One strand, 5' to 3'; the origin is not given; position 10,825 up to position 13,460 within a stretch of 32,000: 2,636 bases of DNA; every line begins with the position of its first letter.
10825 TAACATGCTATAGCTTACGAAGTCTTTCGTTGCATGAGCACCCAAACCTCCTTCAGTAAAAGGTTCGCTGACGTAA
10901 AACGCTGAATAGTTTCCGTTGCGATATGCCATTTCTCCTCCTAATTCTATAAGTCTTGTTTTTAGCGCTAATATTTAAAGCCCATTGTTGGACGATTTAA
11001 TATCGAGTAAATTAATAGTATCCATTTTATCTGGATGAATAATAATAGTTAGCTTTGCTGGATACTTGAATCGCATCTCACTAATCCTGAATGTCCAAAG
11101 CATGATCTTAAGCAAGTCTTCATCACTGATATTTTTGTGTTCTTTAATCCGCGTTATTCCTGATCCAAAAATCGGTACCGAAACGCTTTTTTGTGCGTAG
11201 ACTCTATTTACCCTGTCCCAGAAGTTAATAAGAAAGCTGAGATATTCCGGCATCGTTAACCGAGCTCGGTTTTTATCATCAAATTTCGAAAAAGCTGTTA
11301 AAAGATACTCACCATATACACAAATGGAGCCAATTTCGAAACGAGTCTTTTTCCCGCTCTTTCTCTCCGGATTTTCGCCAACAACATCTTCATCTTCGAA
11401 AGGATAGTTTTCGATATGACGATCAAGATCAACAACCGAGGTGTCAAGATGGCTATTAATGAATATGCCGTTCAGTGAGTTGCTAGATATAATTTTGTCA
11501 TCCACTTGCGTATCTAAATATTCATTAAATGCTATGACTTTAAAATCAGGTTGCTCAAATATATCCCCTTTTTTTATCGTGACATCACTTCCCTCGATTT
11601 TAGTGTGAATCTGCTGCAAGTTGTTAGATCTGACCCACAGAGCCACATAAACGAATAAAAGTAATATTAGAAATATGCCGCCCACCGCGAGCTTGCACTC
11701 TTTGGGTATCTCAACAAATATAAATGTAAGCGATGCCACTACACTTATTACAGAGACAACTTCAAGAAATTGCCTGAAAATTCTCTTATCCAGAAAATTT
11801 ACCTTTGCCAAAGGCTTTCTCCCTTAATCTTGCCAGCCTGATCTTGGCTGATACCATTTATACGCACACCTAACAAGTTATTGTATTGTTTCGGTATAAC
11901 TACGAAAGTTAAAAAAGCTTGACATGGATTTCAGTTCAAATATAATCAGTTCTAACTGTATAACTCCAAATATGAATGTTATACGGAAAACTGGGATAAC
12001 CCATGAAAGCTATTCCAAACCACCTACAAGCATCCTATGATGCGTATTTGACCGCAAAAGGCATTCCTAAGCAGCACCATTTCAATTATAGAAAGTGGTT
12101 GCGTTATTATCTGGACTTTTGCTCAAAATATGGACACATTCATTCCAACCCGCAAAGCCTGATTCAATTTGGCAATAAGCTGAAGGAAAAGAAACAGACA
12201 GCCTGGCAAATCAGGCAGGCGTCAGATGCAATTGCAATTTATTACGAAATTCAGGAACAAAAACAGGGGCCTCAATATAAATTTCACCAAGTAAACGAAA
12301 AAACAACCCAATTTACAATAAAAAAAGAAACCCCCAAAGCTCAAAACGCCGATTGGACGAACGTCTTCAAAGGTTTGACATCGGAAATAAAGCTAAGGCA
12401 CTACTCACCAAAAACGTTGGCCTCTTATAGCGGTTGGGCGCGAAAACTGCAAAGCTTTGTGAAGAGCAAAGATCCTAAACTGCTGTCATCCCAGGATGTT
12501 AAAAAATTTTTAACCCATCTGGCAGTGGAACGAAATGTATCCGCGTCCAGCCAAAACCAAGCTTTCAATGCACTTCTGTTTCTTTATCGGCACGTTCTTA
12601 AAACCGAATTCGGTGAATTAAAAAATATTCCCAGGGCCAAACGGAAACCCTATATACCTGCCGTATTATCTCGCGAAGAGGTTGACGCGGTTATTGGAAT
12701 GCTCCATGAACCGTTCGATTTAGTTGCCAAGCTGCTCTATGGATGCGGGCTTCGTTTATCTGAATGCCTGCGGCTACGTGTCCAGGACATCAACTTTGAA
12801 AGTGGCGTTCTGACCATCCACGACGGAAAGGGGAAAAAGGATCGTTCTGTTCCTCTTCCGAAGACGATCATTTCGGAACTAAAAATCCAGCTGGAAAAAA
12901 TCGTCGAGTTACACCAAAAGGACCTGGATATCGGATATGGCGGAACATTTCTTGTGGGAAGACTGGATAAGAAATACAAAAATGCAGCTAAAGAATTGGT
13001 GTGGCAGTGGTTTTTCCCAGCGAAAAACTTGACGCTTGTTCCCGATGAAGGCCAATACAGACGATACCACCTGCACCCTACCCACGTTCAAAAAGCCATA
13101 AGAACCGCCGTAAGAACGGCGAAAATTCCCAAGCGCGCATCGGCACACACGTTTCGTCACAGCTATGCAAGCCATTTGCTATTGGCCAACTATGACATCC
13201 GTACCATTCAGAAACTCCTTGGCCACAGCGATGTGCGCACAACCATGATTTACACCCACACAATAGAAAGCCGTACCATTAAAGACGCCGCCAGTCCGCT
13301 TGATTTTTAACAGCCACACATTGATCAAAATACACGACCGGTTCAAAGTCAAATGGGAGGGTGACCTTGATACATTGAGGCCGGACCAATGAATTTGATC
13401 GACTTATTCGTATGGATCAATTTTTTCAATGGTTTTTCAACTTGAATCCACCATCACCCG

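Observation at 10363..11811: Type II Thoeris-like pair (2TM-Macro effector + TIR-like protein) as the intI-proximal integron cassette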

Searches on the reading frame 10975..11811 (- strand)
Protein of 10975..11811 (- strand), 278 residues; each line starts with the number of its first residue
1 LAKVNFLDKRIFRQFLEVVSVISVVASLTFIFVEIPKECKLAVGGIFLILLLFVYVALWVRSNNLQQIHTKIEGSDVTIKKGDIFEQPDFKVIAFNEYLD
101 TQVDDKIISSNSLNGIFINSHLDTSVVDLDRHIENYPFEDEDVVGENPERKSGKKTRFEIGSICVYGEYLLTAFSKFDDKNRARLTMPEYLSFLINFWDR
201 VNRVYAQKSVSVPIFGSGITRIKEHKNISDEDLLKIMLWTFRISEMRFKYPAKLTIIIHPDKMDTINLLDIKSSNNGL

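Call 3: search_protein_families(library=pfam, proteins=[window:10975-11811:-], max_evalue=0.1)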
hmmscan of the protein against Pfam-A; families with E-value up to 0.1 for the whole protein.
window:10975-11811:- (278 aa): 2 families
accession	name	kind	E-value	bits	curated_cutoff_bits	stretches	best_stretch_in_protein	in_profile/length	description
PF20016.6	ThsA_Macro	-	4.2e-64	216.1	25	1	77-259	1-183/183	Thoeris protein ThsA, Macro domain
PF13567.11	DUF4131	-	0.019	15.1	31.6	1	21-89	11-78/165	Domain of unknown function (DUF4131)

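Call 4: search_protein_families(library=padloc, proteins=[window:10975-11811:-], max_evalue=0.1)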
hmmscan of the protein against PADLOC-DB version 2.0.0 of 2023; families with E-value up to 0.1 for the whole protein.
window:10975-11811:- (278 aa): 9 families
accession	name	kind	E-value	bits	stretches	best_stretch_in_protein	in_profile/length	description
PDLC00413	ThsA1|ThsA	-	1.8e-127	422.7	1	1-278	1-278/278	Macro domain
PDLC00411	ThsA1|ThsA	-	4.2e-37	126.4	1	27-268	42-270/275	Macro domain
PDLC00415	ThsA1|ThsA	-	3.5e-36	123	1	9-273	14-273/281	Macro domain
PDLC00439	ThsA2|ThsA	-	2.5e-33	113.7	1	9-273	14-274/282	Macro domain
PDLC00410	ThsA1|ThsA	-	3.7e-24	83.4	1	9-273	13-276/281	Macro domain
PDLC00414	ThsA1|ThsA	-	2.3e-23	80.9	1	13-272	25-283/292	Macro domain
PDLC00408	ThsA1|ThsA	-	2.1e-15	54.9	1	10-268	13-295/297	Macro domain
PDLC01605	Csx27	-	0.0084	14.6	1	11-68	139-195/206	CAS-VI-B; associated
PDLC01604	tm_4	-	0.033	12.6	1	11-68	144-202/215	CAS-VI-B; associated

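Call 5: search_protein_families(library=ncbifam, proteins=[window:10975-11811:-], max_evalue=0.1)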
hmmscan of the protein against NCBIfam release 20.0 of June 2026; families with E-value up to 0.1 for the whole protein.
window:10975-11811:- (278 aa): 1 family
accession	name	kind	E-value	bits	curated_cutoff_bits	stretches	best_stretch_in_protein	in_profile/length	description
NF041635.1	STM3941_fam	subfamily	0.046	13.6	40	0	18-67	10-55/157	STM3941 family protein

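Call 12: search_solved_structures(query=window:10975-11811:-, max_evalue=0.01, show_alignments=2)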
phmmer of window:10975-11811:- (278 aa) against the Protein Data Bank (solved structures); distinct sequences matched with E-value up to 0.01: 4.
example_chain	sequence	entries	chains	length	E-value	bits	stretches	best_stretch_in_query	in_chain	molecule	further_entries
8v6q_A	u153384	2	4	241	2.5e-100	338.3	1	61-278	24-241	Thoeris protein ThsA Macro domain-containing protein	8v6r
8v6s_A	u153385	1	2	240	2.1e-99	335.2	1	61-278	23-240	Thoeris protein ThsA Macro domain-containing protein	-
9uuz_A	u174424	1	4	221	2.4e-49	171.1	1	65-274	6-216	Thoeris protein ThsA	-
8r66_A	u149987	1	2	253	7.7e-49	169.5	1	69-274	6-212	Thoeris protein ThsA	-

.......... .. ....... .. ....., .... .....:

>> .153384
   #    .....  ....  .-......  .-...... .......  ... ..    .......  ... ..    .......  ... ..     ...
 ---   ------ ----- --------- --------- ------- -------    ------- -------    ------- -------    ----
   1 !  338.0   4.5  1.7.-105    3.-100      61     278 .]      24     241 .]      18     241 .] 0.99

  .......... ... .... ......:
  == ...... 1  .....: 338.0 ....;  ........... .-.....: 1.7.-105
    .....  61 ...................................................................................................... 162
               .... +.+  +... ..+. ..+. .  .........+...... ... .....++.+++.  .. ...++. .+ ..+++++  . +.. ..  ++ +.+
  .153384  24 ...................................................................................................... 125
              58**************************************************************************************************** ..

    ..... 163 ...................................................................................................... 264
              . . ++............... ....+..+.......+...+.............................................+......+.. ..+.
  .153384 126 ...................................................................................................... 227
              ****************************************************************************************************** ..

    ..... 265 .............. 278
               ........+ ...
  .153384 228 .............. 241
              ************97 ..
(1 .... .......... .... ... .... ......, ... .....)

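Call 18: find_encoding_contigs(protein=window:10975-11811:-, flank=10000, max_places=8)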
Protein window:10975-11811:- (278 aa): no gene with exactly this product is on record in the collection.

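Call 27: find_related_loci(query=window:10975-11811:-, collection=genome_contigs, flank=6000)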
Query window:10975-11811:- (278 aa) in genome_contigs; peptide patterns used: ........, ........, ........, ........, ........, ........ (x = any residue, [..] = any of these).
96 stretches matched a pattern; 44 encode a relative of the query (tblastn E <= 1e-3); 44 distinct loci.
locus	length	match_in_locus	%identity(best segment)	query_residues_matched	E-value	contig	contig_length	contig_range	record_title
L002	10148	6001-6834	95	1-278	3e-172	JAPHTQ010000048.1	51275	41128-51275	MAG: Gammaproteobacteria bacterium isolate N2M-Bin_1 c_000000804772, whole genome shotgun sequence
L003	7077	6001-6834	94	1-278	2e-159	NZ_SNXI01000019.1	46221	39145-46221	Idiomarina aquatica strain 18_TX Ga0222416_119, whole genome shotgun sequence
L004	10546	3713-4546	81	1-278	3e-145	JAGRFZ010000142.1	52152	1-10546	MAG: Rhodocyclaceae bacterium isolate HKST-UBA163 2011-04-20_1_(paired)_contig_21051, whole genome shotgun sequence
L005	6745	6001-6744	90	1-248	6e-144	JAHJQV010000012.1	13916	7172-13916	MAG: Gammaproteobacteria bacterium isolate OS_PC_MetaG.mb.12 OS_PC_MetaG.mb.12_k141_115438, whole genome shotgun sequenc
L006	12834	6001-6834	71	1-278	5e-133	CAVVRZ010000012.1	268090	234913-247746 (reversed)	MAG: uncultured cyanobacterium isolate MFD02832.bin.1.22 genome assembly, contig: contig_3826, whole genome shotgun sequ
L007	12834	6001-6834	69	1-278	1e-130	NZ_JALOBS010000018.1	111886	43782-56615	MAG: Methylomonas sp. isolate SO_2017_LW3 bin 4 NODE_304_length_111886_cov_1.753666_LW162_2017, whole genome shotgun seq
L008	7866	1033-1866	69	1-278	2e-130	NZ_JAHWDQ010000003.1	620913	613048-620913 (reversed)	Zhongshania aquimaris strain CAU 1632 contig3, whole genome shotgun sequence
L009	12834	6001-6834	68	1-278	4e-129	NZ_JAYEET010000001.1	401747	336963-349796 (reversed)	Pseudomonas spirodelae strain T5W1 contig_1, whole genome shotgun sequence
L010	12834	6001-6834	65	1-278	5e-122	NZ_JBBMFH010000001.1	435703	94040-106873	Enterobacter intestinihominis strain CLA-AC-H004 CLA-AC-H004_contig_1_length_435703, whole genome shotgun sequence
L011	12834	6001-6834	62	1-278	5e-114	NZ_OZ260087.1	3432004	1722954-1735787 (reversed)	MAG: Hyphomonas sp. isolate C9799-m1-bin12 chromosome 1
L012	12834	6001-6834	60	1-278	6e-113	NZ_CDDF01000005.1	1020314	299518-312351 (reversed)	Aeromonas eucrenophila strain CECT 4224, whole genome shotgun sequence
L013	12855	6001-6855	59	1-278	1e-110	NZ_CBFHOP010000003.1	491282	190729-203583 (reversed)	MAG: Hydrogenophaga sp. isolate AGTU_54_bin_38_indstr AGTU_54_bin_38_indstr_c3, whole genome shotgun sequence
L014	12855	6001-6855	59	1-278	6e-110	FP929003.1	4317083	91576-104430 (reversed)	Candidatus Nitrospira defluvii chromosome, complete genome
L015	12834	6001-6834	60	1-278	8e-108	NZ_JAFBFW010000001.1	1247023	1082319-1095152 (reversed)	Pantoea coffeiphila strain 1480 Ga0454181_01, whole genome shotgun sequence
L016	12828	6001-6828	59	3-278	1e-103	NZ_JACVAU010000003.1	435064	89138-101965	Pseudoxanthomonas sp. PXM03 NODE_3_length_435064_cov_41.152965, whole genome shotgun sequence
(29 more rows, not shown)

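Call 49: search_solved_structures(query=window:10975-11811:-, max_evalue=0.01, show_alignments=4)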
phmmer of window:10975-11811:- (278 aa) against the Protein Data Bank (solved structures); distinct sequences matched with E-value up to 0.01: 4.
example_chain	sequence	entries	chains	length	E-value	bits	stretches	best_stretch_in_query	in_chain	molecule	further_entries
8v6q_A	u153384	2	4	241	2.5e-100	338.3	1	61-278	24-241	Thoeris protein ThsA Macro domain-containing protein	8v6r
8v6s_A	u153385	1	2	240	2.1e-99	335.2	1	61-278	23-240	Thoeris protein ThsA Macro domain-containing protein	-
9uuz_A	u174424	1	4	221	2.4e-49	171.1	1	65-274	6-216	Thoeris protein ThsA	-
8r66_A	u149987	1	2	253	7.7e-49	169.5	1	69-274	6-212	Thoeris protein ThsA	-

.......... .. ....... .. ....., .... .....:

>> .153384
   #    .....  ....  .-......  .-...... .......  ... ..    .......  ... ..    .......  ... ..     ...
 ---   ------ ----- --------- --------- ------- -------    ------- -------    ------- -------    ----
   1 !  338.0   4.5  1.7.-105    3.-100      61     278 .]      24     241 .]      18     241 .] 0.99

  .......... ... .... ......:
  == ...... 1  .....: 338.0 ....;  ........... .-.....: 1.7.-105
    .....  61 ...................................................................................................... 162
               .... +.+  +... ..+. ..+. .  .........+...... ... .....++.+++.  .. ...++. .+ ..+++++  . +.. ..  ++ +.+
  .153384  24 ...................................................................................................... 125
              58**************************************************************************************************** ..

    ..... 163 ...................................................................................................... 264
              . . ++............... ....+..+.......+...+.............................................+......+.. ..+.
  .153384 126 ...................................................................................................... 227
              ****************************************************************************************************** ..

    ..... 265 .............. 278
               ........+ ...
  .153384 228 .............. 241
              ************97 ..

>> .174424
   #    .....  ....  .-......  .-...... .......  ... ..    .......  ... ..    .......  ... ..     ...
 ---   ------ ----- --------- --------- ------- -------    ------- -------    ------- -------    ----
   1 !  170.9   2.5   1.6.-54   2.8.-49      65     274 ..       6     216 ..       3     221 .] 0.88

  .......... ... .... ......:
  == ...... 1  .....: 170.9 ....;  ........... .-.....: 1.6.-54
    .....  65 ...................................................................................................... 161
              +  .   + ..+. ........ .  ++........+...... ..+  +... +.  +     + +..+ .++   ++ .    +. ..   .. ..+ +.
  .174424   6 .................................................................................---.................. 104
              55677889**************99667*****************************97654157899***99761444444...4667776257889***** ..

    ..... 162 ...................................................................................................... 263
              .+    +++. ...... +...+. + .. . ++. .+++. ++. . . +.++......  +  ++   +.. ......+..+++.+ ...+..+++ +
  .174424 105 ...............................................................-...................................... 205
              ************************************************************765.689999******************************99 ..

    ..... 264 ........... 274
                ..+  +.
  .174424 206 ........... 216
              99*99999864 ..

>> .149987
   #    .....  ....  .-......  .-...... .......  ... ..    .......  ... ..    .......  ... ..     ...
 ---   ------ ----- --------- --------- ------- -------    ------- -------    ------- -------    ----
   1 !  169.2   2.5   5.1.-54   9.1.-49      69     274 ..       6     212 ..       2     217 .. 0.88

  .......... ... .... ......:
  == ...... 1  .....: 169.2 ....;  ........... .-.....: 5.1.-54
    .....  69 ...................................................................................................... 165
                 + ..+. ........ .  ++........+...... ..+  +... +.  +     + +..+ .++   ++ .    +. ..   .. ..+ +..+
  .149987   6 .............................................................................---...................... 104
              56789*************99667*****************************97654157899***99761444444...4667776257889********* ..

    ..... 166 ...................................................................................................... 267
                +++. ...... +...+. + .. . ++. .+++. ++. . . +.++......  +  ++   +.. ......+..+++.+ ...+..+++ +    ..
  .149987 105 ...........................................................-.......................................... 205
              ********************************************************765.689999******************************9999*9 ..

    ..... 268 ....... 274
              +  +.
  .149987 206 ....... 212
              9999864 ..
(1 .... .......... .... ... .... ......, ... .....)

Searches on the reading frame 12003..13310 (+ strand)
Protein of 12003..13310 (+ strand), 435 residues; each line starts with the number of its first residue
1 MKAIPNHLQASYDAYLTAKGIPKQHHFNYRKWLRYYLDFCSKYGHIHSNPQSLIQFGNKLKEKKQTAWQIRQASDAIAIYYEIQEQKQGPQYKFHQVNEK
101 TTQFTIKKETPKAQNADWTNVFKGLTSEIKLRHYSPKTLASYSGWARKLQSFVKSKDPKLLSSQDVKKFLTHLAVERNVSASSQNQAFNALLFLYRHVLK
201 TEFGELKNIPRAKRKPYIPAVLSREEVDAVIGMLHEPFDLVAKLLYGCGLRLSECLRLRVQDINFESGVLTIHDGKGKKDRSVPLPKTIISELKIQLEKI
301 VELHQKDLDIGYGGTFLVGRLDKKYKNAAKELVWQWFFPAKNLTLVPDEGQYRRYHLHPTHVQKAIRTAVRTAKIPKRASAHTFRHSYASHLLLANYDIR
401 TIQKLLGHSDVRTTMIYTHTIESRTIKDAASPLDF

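Call 3: search_protein_families(library=pfam, proteins=[window:12003-13310:+], max_evalue=0.1)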
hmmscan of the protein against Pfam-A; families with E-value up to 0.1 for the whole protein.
window:12003-13310:+ (435 aa): 4 families
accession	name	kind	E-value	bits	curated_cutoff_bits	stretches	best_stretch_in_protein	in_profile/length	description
PF00589.27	Phage_integrase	-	2.1e-34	119.2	27.1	1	226-420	7-168/172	Phage integrase family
PF13495.12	Phage_int_SAM_4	-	1.6e-29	102.6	27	2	123-204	3-84/85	Phage integrase, N-terminal SAM-like domain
PF22565.1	mSLOG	-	0.075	13.7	27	0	136-183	9-57/105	Minimal SLOG domain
PF02899.23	Phage_int_SAM_1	-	0.078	13.7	22.3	1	132-196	12-77/83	Phage integrase, N-terminal SAM-like domain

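Call 4: search_protein_families(library=padloc, proteins=[window:12003-13310:+], max_evalue=0.1)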
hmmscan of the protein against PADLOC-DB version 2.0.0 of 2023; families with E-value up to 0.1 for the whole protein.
window:12003-13310:+ (435 aa): 0 families

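Call 5: search_protein_families(library=ncbifam, proteins=[window:12003-13310:+], max_evalue=0.1)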
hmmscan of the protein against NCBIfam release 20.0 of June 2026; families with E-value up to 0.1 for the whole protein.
window:12003-13310:+ (435 aa): 12 families
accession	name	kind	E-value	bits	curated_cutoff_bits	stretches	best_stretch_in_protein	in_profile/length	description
TIGR02249.1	integrase_gron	subfamily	5.7e-111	370.9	265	1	124-434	4-313/315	integron integrase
NF011946.0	PRK15417.1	equivalog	7.8e-74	248.8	435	1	120-433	15-327/337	integron integrase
NF040815.2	recomb_XerA_Arch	equivalog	1.3e-50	172.4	220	2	127-300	5-175/263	site-specific tyrosine recombinase/integron integrase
TIGR02224.1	recomb_XerC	equivalog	2.8e-42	145.1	335.15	2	132-298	11-189/295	tyrosine recombinase XerC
TIGR02225.1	recomb_XerD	equivalog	2.7e-39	135.2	329.6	2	132-301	11-188/290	site-specific tyrosine recombinase XerD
NF001399.0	PRK00283.1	subfamily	8.2e-38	130.3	279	1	133-424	21-287/300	tyrosine recombinase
NF002331.0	PRK01287.1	subfamily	7.6e-25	87.6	371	2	357-419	248-311/365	site-specific tyrosine recombinase XerC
NF003462.0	PRK05084.1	equivalog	6.2e-14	51.5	267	2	374-429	298-352/360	tyrosine recombinase XerS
NF002685.0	PRK02436.1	equivalog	1.5e-08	34.8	178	1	171-305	53-178/245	site-specific tyrosine recombinase XerD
NF007370.0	PRK09870.1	subfamily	9e-08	32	221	1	364-421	123-180/200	tyrosine-type DNA invertase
NF040693.1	recomb_GmtY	equivalog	5.3e-06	25.9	340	1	380-420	392-432/441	gamma-mobile-trio recombinase GmtY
NF007371.0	PRK09871.1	subfamily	2.1e-05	24.1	222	1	362-421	116-175/198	tyrosine-type DNA invertase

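Call 44: find_encoding_contigs(protein=window:12003-13310:+, flank=3000, max_places=4)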
Protein window:12003-13310:+ (435 aa): no gene with exactly this product is on record in the collection.

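Call 47: find_homologous_proteins(query=window:12003-13310:+, max_evalue=1e-30)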
Query window:12003-13310:+ (435 aa): 7971 proteins with E <= 1e-30 among 8000 candidates; the best 120 are listed.
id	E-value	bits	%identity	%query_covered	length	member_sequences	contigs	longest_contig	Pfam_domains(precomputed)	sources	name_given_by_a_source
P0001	6.7e-283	956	100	97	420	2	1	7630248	PF13495.13,PF00589.28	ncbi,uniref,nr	ncbi:integron integrase [Desulfosarcina ovata subsp. ovata]|uniref:Integron integrase n=1 Tax=Desulf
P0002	1.6e-226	771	78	100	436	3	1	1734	PF13495.13,PF00589.28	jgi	jgi:integron integrase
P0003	4.3e-204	697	81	88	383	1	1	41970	PF13495.13,PF00589.28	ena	-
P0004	2.3e-200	685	70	100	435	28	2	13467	PF13495.13,PF00589.28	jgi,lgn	-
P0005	6.2e-198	677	70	100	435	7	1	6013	PF13495.13,PF00589.28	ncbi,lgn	-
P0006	1.9e-197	675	69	100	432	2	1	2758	PF13495.13,PF00589.28,PF02899.24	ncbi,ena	-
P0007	3.6e-194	664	68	100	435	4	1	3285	PF13495.13,PF00589.28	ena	-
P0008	2.2e-193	662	68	100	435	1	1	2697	PF13495.13,PF00589.28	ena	-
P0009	4.3e-193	661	68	100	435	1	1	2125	PF13495.13,PF00589.28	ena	-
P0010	2.5e-191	655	66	100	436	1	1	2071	PF13495.13,PF00589.28,PF02899.24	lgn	-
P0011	6.0e-190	650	69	97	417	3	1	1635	PF13495.13,PF00589.28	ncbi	-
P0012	2.2e-189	648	66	100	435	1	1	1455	PF13495.13,PF00589.28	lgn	-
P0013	5.6e-189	647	63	80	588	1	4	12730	PF13495.13,PF00589.28,PF02899.24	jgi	jgi:integron integrase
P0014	2.1e-188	645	66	100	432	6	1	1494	PF13495.13,PF00589.28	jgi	jgi:integron integrase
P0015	3.0e-188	645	66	100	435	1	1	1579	PF13495.13,PF00589.28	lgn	-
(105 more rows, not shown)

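Call 48: find_encoding_contigs(protein=P0001, flank=10000, max_places=3)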
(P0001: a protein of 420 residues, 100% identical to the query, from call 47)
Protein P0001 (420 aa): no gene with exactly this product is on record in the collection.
